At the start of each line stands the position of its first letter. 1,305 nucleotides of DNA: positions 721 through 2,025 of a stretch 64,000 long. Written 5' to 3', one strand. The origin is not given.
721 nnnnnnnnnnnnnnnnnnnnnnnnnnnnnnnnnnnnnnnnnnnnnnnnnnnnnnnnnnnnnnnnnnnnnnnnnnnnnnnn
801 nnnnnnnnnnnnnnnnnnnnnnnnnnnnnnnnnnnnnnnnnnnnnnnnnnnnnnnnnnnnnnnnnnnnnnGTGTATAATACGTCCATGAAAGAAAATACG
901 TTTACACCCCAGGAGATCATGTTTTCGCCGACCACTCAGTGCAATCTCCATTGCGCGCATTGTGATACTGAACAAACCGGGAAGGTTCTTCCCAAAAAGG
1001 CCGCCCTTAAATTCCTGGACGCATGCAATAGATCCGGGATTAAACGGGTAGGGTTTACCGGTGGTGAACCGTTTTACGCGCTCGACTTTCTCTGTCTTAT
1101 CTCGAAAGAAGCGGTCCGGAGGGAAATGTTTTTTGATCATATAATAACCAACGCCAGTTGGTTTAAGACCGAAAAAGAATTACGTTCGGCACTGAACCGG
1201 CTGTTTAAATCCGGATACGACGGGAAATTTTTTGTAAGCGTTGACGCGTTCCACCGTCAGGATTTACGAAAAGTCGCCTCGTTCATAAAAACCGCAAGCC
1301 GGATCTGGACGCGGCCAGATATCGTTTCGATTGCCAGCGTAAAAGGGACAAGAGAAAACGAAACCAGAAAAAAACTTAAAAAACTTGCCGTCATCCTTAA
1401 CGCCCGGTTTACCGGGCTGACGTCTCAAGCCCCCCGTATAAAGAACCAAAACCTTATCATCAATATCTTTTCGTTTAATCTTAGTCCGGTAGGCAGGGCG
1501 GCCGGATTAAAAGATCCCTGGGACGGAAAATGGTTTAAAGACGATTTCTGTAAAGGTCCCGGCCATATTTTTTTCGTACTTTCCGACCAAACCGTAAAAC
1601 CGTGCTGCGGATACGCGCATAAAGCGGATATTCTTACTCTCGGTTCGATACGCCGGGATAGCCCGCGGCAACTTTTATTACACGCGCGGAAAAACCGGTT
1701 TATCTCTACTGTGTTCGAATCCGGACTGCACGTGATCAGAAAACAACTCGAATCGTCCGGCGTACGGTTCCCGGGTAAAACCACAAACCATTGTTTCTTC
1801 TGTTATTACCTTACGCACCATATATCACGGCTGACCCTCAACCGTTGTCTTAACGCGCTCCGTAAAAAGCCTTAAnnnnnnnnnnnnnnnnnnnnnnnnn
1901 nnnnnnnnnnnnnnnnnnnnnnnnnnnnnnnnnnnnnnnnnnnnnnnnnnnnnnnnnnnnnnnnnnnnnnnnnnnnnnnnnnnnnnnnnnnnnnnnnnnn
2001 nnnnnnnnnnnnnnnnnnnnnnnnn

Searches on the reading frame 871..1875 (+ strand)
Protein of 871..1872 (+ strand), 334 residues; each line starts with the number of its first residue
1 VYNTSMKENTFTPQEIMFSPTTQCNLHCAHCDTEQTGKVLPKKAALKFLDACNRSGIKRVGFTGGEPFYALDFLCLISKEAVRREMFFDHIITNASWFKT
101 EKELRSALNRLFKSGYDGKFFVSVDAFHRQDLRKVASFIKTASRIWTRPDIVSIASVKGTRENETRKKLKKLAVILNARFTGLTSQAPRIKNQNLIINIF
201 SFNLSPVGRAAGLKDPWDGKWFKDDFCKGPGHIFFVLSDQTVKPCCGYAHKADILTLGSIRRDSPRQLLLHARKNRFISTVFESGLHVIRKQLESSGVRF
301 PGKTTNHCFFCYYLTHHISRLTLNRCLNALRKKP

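Call 11: search_protein_families(library=pfam, proteins=[window:886-1872:+], max_evalue=0.01)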
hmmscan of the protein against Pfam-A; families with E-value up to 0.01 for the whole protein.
window:886-1872:+ (329 aa): 2 families
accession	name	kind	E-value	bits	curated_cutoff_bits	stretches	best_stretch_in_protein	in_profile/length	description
PF04055.27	Radical_SAM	-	1.4e-10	42.1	29.5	1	14-130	2-119/166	Radical SAM superfamily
PF13353.11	Fer4_12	-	1.8e-05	25.5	22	1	17-98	13-99/137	4Fe-4S single cluster domain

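Call 12: search_protein_families(library=ncbifam, proteins=[window:886-1872:+], max_evalue=0.01)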
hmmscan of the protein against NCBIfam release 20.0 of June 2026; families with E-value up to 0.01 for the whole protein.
window:886-1872:+ (329 aa): 33 families (the best 25 are shown)
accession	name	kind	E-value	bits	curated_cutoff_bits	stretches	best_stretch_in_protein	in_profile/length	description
TIGR02666.1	moaA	equivalog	9.7e-10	37.9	284.05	1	13-135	14-138/336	GTP 3',8-cyclase MoaA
TIGR04250.1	SCM_rSAM_ScmE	equivalog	1.5e-09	37.2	400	1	7-94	1-90/358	SynChlorMet cassette radical SAM/SPASM protein ScmE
TIGR04317.1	W_rSAM_matur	equivalog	4.6e-08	32.6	380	1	8-130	3-121/349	tungsten cofactor oxidoreductase radical SAM maturase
TIGR04078.1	rSAM_yydG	equivalog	8.1e-08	32.1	300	1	17-258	9-236/309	YydG family radical SAM peptide epimerase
TIGR02668.1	moaA_archaeal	equivalog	1.1e-07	31.2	325.25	1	13-131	14-128/303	GTP 3',8-cyclase MoaA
TIGR04278.1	viperin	exception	5.4e-07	28.9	450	1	3-64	53-115/347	antiviral radical SAM protein viperin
NF001199.0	PRK00164.2-1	equivalog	6.4e-07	28.8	231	1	14-132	17-131/308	GTP 3',8-cyclase MoaA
TIGR03961.1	rSAM_PTO1314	hypoth_equivalog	1.9e-06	27.4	306.05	1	18-109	32-123/332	PTO1314 family radical SAM protein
TIGR03963.1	rSAM_QueE_Clost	equivalog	2.1e-06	27.6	260.1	1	12-91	22-103/219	putative 7-carboxy-7-deazaguanine synthase QueE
TIGR04082.1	rSAM_for_selen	equivalog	2.7e-06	26.4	350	1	16-90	206-283/516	thio(seleno)oxazole modification radical SAM maturase SbtM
NF038283.1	viperin_w_prok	equivalog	4.2e-06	26.1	180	1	16-130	9-125/281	viperin family antiviral radical SAM protein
NF045574.1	sacti_mat_StsB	exception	7.2e-06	25.1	625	1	11-108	98-195/466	StsB family radical SAM/SPASM domain sactipeptide maturase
TIGR04055.1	rSAM_NirJ2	equivalog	1.1e-05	25.1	500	1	13-76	4-70/326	putative heme d1 biosynthesis radical SAM protein NirJ2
TIGR04167.1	rSAM_SeCys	equivalog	3e-05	23.4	300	1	16-78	15-80/303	arsenosugar biosynthesis radical SAM (seleno)protein ArsS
TIGR03977.1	rSAM_pair_HxsC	equivalog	4e-05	22.7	267.9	1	15-140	31-159/292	His-Xaa-Ser system radical SAM maturase HxsC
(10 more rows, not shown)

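Call 13: find_encoding_contigs(protein=window:886-1875:+, flank=10000, max_places=10)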
Protein window:886-1875:+ (329 aa): no gene with exactly this product is on record in the collection.

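Call 14: find_encoding_contigs(protein=window:871-1872:+, flank=10000, max_places=10)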
Protein seq(334 aa) (334 aa): no gene with exactly this product is on record in the collection.

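Call 15: find_related_loci(query=window:886-1872:+, collection=genome_contigs, flank=3000)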
Query window:886-1872:+ (329 aa) in genome_contigs; peptide patterns used: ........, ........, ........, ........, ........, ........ (x = any residue, [..] = any of these).
58 stretches matched a pattern; 13 encode a relative of the query (tblastn E <= 1e-3); 13 distinct loci.
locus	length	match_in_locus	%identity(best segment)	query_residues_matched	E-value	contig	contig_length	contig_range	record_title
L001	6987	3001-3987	82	1-329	0e+0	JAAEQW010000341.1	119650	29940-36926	MAG: Candidatus Omnitrophota bacterium isolate Gpa_28 GpaG_CONTIG5015486, whole genome shotgun sequence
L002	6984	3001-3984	81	1-328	0e+0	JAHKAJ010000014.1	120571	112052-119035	MAG: Candidatus Omnitrophota bacterium isolate Undefined_mixed_planktonic.mb.33 Undefined_mixed_pl.mb.33_k141_488110, wh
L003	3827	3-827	80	54-328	6e-155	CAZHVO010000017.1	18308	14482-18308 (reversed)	MAG TPA_asm: uncultured Planctomycetia bacterium isolate SRP178699_co2_518 genome assembly, contig: NODE_2236_length_183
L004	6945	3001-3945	64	1-315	2e-142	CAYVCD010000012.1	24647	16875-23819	MAG TPA_asm: uncultured Planctomycetia bacterium isolate SRP178699_co1_431 genome assembly, contig: NODE_2307_length_246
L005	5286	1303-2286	59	1-329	2e-134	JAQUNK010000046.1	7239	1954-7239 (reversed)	MAG: Candidatus Omnitrophota bacterium isolate STD1_176 NODE_34090_length_7239_cov_7.322835_Sandtown_D1, whole genome sh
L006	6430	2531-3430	61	1-315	1e-133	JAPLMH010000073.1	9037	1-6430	MAG: Candidatus Omnitrophota bacterium isolate LacPavin_0920_WC70_MAG_48_9 LacPavin_0920_WC70_scaffold_947665, whole gen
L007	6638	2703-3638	56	1-323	3e-121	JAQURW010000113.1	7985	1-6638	MAG: Candidatus Omnitrophota bacterium isolate STD1_82 NODE_28902_length_7985_cov_3.135276_Sandtown_D1, whole genome sho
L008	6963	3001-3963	52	5-325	2e-115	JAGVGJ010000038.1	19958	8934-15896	MAG: Candidatus Omnitrophota bacterium isolate DeMMO2_5 c_000000034390, whole genome shotgun sequence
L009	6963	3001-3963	50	2-322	6e-112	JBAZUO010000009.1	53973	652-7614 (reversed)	MAG: Candidatus Omnitrophota bacterium isolate SO_2017_GW1_230 NODE_3154_length_53973_cov_1.347398_OW334_2017, whole gen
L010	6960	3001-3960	45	5-323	1e-97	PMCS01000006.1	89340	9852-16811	MAG: Candidatus Omnitrophota bacterium isolate fen_1318 73.20120700_E3M.124_contig_205328, whole genome shotgun sequence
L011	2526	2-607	63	122-323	6e-90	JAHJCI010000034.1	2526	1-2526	MAG: Candidatus Omnitrophota bacterium isolate Modern_marine.mb.30 Modern_marine.mb.30_k141_459056, whole genome shotgun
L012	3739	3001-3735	52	1-246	6e-84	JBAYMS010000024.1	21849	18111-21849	MAG: Candidatus Omnitrophota bacterium isolate SO_2016_LW1_45 scaffold02204_LW64-88_2016, whole genome shotgun sequence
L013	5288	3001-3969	35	1-314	5e-61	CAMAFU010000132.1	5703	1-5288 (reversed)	MAG: uncultured Treponema sp. isolate SRR5665903_bin.7_metaWRAP_v1.3_MAG genome assembly, contig: ERZ11448883.34731, who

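Call 24: find_homologous_proteins(query=window:886-1872:+, max_evalue=1e-20)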
Query window:886-1872:+ (329 aa): 279 proteins with E <= 1e-20 among 1294 candidates; the best 120 are listed.
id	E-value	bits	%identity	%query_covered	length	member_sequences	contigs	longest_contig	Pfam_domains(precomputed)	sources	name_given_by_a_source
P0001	3.0e-217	738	100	97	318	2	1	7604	PF04055.28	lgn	-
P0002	7.1e-194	661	87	100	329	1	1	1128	PF04055.28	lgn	-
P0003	1.1e-183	628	80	100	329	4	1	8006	PF04055.28,PF13353.12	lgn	-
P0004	1.3e-182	624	83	96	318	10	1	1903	PF04055.28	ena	-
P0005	1.2e-181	621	80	100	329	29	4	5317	PF04055.28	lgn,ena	-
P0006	1.3e-174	598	77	100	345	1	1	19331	PF04055.28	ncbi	ncbi:radical SAM protein [Candidatus Omnitrophota bacterium]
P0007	7.4e-160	550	70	98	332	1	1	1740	PF04055.28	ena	-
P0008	9.5e-149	513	68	98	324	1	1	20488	PF04055.28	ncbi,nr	ncbi:MAG: radical SAM protein [Candidatus Omnitrophica bacterium]|nr:radical SAM protein [Candidatus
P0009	2.1e-144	499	65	97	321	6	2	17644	PF13186.12,PF04055.28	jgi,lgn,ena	-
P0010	7.0e-140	484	63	97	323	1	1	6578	PF04055.28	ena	-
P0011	2.6e-139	482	63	98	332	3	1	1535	PF13186.12,PF04055.28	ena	-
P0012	5.3e-139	481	63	98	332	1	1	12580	PF13186.12,PF04055.28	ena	-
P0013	7.4e-139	481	63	98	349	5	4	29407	PF13186.12,PF04055.28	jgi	jgi:hypothetical protein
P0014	1.4e-138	480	62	99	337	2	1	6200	PF04055.28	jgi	-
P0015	2.0e-138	479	64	98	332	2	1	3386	PF13186.12,PF04055.28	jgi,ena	-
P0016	5.7e-138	478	65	95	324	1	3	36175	PF13186.12,PF04055.28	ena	-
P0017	2.4e-137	476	64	96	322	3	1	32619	PF13186.12,PF04055.28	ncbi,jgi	-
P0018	4.0e-137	475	63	98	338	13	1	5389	PF13186.12,PF04055.28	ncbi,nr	ncbi:MAG: radical SAM protein [Candidatus Omnitrophica bacterium]|nr:radical SAM protein [Candidatus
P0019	5.1e-137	475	63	98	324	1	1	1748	PF13186.12,PF04055.28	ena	-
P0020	1.0e-136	474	63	98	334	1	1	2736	PF04055.28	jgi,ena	jgi:MoaA/NifB/PqqE/SkfB family radical SAM enzyme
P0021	4.0e-136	472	63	98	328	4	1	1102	PF13186.12,PF04055.28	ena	-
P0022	2.1e-135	469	63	95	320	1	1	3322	PF13186.12,PF04055.28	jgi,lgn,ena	-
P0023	6.9e-135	468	62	98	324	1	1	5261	PF13186.12,PF04055.28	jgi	-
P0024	7.5e-135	467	64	95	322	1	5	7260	PF13186.12,PF04055.28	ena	-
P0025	1.2e-134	467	62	98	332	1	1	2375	PF04055.28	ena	-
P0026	1.6e-134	466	61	98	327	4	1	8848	PF13186.12,PF04055.28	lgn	-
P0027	2.0e-134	466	63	96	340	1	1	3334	PF04055.28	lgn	-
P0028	4.4e-134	465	63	95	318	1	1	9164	PF04055.28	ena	-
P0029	8.6e-134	464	62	98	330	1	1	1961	PF04055.28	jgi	jgi:hypothetical protein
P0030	1.1e-133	464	61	100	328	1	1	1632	PF04055.28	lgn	-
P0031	1.7e-133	463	62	96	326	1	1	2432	PF04055.28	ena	-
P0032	2.2e-133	463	61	97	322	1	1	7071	PF04055.28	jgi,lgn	jgi:hypothetical protein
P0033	2.4e-133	463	60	98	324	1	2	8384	PF13186.12,PF04055.28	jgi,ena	-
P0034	2.6e-133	462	64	94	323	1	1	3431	PF13186.12,PF04055.28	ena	-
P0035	3.2e-133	462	62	98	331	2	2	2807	PF13186.12,PF04055.28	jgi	-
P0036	7.1e-133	461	61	98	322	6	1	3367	PF04055.28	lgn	-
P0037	1.0e-132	460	62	95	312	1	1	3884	PF13186.12,PF04055.28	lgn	-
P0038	1.4e-132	460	62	96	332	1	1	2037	PF13186.12,PF04055.28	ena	-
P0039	2.1e-132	459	63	96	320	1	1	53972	PF04055.28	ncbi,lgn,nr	ncbi:MAG: hypothetical protein Q7S30_01320 [Candidatus Omnitrophota bacterium]|nr:hypothetical prote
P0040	3.6e-132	459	62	98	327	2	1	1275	PF13186.12,PF04055.28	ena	-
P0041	6.4e-132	458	60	98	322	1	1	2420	PF04055.28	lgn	-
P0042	6.8e-132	458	54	98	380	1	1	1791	PF13186.12,PF04055.28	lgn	-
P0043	6.9e-132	458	61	98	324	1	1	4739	PF13186.12,PF04055.28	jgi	jgi:MoaA/NifB/PqqE/SkfB family radical SAM enzyme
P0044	1.1e-131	457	62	97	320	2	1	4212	PF13186.12,PF04055.28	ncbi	-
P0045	1.7e-131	456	62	97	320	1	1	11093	PF13186.12,PF04055.28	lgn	-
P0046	1.8e-131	456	62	95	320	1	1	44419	PF13186.12,PF04055.28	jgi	jgi:hypothetical protein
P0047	2.0e-131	456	59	98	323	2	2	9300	PF13186.12,PF04055.28,PF13353.12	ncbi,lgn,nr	ncbi:MAG: radical SAM protein [Candidatus Omnitrophica bacterium]|nr:radical SAM protein [Candidatus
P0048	2.6e-131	456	61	96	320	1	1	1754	PF04055.28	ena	-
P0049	3.6e-131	455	60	98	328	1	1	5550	PF13186.12,PF04055.28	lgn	-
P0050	4.0e-131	455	62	95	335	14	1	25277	PF13186.12,PF04055.28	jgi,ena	-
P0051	6.0e-131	455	63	95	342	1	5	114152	PF13186.12,PF04055.28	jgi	jgi:hypothetical protein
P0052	1.4e-130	453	61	95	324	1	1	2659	PF04055.28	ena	-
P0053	2.9e-130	452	60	98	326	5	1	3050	PF04055.28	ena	-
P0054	8.9e-130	451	60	96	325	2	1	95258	PF13186.12,PF04055.28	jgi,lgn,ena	-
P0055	9.8e-130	451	61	95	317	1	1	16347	PF13186.12,PF04055.28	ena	-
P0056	1.1e-129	451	62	96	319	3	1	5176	PF13186.12,PF04055.28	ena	-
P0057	1.3e-129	450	61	96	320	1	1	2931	PF13186.12,PF04055.28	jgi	jgi:hypothetical protein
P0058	1.4e-129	450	62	95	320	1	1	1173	PF13186.12,PF04055.28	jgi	jgi:hypothetical protein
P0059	1.4e-129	450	64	92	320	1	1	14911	PF13186.12,PF04055.28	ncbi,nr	ncbi:MAG: SPASM domain-containing protein [Candidatus Omnitrophica bacterium]|nr:SPASM domain-contai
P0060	2.0e-129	450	62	95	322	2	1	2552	PF04055.28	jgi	jgi:hypothetical protein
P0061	2.2e-129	449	62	96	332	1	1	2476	PF13186.12,PF04055.28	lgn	-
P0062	2.5e-129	449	61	98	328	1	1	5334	PF04055.28,PF13353.12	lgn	-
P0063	4.3e-129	449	60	99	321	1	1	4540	PF04055.28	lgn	-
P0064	8.6e-129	448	62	94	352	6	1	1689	PF13186.12,PF04055.28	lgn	-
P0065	1.1e-128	447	59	97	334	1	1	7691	PF13186.12,PF04055.28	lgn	-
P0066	2.5e-128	446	58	98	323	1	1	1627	PF13186.12,PF04055.28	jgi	jgi:sulfatase maturation enzyme AslB (radical SAM superfamily)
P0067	4.1e-128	445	61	96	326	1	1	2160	PF13186.12,PF04055.28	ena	-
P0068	1.2e-127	444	60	98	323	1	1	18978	PF04055.28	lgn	-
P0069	2.2e-127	443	60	95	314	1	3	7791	PF13186.12,PF04055.28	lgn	-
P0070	3.4e-127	442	60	98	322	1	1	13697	PF13186.12,PF04055.28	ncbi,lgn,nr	ncbi:MAG: SPASM domain-containing protein [Candidatus Omnitrophota bacterium]|nr:SPASM domain-contai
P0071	1.1e-126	441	60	97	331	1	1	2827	PF04055.28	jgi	-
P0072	1.2e-126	441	59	96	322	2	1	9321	PF13186.12,PF04055.28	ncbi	-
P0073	2.5e-126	439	61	94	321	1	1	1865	PF13186.12,PF04055.28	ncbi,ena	-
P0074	3.8e-126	439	61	96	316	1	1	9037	PF13186.12,PF04055.28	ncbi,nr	ncbi:MAG: radical SAM protein [Candidatus Omnitrophica bacterium]|nr:radical SAM protein [Candidatus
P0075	2.4e-125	436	57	99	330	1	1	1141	PF13186.12,PF04055.28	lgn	-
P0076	2.6e-125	436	60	94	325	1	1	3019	PF04055.28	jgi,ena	-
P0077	8.4e-125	434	60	94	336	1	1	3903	PF13186.12,PF04055.28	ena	-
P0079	3.2e-124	433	61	97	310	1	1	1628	PF13186.12,PF04055.28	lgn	-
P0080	6.1e-124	432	61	94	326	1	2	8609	PF13186.12,PF04055.28,PF13353.12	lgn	-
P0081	5.2e-123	429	56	98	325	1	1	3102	PF04055.28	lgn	-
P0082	1.4e-122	427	58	96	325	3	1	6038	PF04055.28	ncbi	-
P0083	4.4e-122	426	59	97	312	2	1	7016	PF13186.12,PF04055.28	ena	-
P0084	8.2e-122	425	76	72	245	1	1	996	PF04055.28,PF13353.12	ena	-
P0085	1.3e-121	424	58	98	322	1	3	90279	PF04055.28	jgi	jgi:hypothetical protein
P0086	4.0e-121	422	58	99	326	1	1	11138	PF04055.28,PF13353.12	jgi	-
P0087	8.8e-121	421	58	94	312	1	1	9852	PF13186.12,PF04055.28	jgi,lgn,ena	jgi:MoaA/NifB/PqqE/SkfB family radical SAM enzyme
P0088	1.8e-119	417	56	97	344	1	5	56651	PF04055.28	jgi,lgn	-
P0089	1.8e-119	417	58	94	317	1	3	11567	PF04055.28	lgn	-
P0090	8.3e-119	415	55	97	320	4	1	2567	PF13186.12,PF04055.28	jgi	-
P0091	1.0e-118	414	60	94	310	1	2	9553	PF13186.12,PF04055.28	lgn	-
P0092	1.3e-118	414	56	96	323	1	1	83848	PF13186.12,PF04055.28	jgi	jgi:Predicted Fe-S oxidoreductases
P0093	3.7e-118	413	56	94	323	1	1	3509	PF04055.28,PF13353.12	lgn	-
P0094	1.0e-117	411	54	92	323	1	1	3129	PF04055.28,PF13353.12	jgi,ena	-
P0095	3.8e-117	409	54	97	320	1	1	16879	PF13186.12,PF04055.28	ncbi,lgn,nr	ncbi:MAG: radical SAM/SPASM domain-containing protein [Candidatus Omnitrophica bacterium]|nr:radical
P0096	4.5e-117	409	58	95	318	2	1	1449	PF13186.12,PF04055.28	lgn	-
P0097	5.2e-117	409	56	94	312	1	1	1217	PF13186.12,PF04055.28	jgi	jgi:uncharacterized Fe-S cluster-containing radical SAM superfamily protein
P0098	6.4e-117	409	57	92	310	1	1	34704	PF13186.12,PF04055.28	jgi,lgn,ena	-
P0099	6.6e-117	408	58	94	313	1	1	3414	PF04055.28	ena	-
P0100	7.5e-117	408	55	92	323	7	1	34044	PF04055.28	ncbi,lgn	-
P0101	4.1e-116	406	56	95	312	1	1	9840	PF13186.12,PF04055.28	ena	-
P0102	8.4e-116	405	53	96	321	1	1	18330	PF04055.28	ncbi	-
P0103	2.3e-115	403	54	98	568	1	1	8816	PF13186.12,PF04055.28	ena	-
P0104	3.9e-115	403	56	99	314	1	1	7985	PF04055.28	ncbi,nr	ncbi:MAG: hypothetical protein PHS37_06500 [Candidatus Omnitrophica bacterium]|nr:hypothetical prote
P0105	6.1e-115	402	53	98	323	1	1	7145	PF13186.12,PF04055.28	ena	-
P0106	1.0e-114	401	54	97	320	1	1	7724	PF13186.12,PF04055.28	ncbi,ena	-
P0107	1.4e-114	401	54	93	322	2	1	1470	PF13186.12,PF04055.28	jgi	-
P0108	2.8e-114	400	53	97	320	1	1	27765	PF13186.12,PF04055.28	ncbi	ncbi:MAG: radical SAM protein [Candidatus Omnitrophota bacterium]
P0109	2.9e-114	400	52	98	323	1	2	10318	PF13186.12,PF04055.28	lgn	-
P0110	6.6e-114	399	53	97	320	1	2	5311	PF13186.12,PF04055.28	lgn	-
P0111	9.7e-114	398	56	94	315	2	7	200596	PF04055.28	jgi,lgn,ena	-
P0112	1.1e-113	398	57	94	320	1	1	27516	PF13186.12,PF04055.28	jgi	jgi:hypothetical protein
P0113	1.3e-113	398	58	92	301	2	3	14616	PF04055.28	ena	-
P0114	1.6e-113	397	56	95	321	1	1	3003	PF13186.12,PF04055.28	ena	-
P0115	2.8e-113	397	52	92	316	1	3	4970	PF13186.12,PF04055.28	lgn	-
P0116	4.0e-113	396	53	97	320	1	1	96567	PF13186.12,PF04055.28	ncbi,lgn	-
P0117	3.0e-112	393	54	97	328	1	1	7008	PF13186.12,PF04055.28,PF13353.12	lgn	-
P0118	4.2e-112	393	57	94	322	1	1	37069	PF04055.28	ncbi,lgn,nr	ncbi:MAG: 4Fe-4S cluster-binding domain-containing protein [Candidatus Omnitrophota bacterium]|nr:4F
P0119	3.3e-111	390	52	95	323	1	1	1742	PF13186.12,PF04055.28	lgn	-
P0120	4.3e-111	389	53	98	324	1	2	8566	PF13186.12,PF04055.28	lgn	-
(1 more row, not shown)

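Call 25: find_encoding_contigs(protein=P0001, flank=10000, max_places=5)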
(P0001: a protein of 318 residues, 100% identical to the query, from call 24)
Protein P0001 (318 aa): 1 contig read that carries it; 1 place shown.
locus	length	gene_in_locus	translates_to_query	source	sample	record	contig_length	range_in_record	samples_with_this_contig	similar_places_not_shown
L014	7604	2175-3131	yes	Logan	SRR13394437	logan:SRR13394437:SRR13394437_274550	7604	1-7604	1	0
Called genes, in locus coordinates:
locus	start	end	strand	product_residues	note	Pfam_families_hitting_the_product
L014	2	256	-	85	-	?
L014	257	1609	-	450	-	PF00989:PAS, PF08448:PAS_4 (faint), PF13188:PAS_8 (weak), PF13426:PAS_9, PF08447:PAS_3, PF00512:HisKA, PF02518:HATPase_c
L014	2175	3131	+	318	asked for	PF04055:Radical_SAM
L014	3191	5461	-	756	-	PF04945:YHS, PF19335:HMBD, PF00122:E1-E2_ATPase, PF00702:Hydrolase, PF08282:Hydrolase_3 (weak)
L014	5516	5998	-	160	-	PF01243:PNPOx_N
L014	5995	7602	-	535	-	?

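Call 26: find_encoding_contigs(protein=P0004, flank=5000, max_places=5)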
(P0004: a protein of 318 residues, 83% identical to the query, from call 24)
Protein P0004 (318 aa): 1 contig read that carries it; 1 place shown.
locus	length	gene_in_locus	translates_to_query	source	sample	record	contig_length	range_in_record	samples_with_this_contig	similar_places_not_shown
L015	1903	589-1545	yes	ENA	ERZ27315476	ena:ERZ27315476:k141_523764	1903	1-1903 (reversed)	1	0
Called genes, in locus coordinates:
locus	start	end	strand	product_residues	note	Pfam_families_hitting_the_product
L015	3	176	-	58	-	?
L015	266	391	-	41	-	-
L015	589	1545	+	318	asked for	PF04055:Radical_SAM (weak)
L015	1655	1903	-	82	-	?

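Call 27: find_encoding_contigs(protein=P0003, flank=5000, max_places=5)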
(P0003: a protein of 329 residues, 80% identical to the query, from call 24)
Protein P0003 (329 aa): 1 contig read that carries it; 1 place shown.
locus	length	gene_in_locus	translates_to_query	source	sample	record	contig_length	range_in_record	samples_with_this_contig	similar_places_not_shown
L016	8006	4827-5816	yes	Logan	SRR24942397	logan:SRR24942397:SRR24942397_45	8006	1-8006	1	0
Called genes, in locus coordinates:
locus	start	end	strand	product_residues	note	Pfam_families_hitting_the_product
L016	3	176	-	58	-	?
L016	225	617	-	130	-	PF00072:Response_reg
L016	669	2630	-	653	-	PF08448:PAS_4, PF13426:PAS_9, PF00512:HisKA, PF02518:HATPase_c, PF07238:PilZ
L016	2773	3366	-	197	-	PF03167:UDG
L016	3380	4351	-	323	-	PF05359:DUF748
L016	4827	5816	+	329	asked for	PF13353:Fer4_12 (weak), PF04055:Radical_SAM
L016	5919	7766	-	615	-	PF00009:GTP_EFTU, PF01926:MMR_HSR1 (weak), PF22042:EF-G_D2, PF03144:GTP_EFTU_D2, PF00679:EFG_C, PF21018:BipA_C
